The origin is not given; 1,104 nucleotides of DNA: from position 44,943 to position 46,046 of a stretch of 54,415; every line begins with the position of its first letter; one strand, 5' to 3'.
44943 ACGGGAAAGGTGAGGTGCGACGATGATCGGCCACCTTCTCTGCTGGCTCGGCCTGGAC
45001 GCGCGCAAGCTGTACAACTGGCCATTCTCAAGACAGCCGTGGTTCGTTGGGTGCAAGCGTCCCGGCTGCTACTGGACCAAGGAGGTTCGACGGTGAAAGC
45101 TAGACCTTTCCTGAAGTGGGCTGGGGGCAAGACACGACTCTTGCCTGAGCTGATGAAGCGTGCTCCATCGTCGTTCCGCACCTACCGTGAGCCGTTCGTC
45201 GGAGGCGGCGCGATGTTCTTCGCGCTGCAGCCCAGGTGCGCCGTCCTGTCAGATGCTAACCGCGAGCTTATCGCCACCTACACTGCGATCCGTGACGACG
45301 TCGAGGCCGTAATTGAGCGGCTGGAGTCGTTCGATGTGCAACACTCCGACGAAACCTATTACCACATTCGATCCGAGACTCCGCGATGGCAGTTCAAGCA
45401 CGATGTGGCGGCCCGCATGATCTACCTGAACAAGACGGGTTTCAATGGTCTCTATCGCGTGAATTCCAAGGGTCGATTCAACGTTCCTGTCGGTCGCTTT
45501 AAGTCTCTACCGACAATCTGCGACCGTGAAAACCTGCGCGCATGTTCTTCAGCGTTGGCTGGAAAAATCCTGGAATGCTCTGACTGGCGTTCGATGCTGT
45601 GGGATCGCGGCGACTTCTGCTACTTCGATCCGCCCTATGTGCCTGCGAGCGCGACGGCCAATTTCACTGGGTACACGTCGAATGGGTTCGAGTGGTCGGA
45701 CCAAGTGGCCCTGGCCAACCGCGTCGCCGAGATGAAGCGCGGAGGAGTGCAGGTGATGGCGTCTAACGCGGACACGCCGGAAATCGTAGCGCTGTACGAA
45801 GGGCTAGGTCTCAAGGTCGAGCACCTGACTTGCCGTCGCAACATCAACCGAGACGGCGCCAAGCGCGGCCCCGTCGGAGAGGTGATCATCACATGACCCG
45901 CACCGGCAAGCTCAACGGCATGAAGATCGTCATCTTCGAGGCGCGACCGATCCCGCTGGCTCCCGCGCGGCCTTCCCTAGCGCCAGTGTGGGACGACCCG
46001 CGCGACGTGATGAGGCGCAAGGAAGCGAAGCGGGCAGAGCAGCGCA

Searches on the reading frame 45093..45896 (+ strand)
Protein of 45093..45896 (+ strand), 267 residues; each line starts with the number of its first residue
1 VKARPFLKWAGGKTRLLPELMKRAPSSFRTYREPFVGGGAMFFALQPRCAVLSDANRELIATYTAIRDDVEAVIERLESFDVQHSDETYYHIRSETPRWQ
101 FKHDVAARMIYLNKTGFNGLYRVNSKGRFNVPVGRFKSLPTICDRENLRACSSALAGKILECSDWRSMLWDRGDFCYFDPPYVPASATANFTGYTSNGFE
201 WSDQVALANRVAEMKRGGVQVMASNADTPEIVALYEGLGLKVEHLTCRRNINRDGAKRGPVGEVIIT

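Call 95: search_protein_families(library=phrogs, proteins=[window:45093-45896:+], max_evalue=0.001)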
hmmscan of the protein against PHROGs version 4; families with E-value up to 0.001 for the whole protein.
window:45093-45896:+ (267 aa): 5 families
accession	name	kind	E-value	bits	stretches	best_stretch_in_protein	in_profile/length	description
phrog_56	-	other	1.7e-65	223.6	1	1-267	59-321/647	DNA methyltransferase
phrog_26700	-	unknown function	7.7e-41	141.2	1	2-261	5-267/552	-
phrog_116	-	other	1.2e-36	127.4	1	3-265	510-774/779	DNA methyltransferase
phrog_1996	-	other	1.7e-11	45.3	1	146-266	25-138/150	DNA methyltransferase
phrog_23217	-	unknown function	3.8e-05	24.8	1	1-105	1-104/109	-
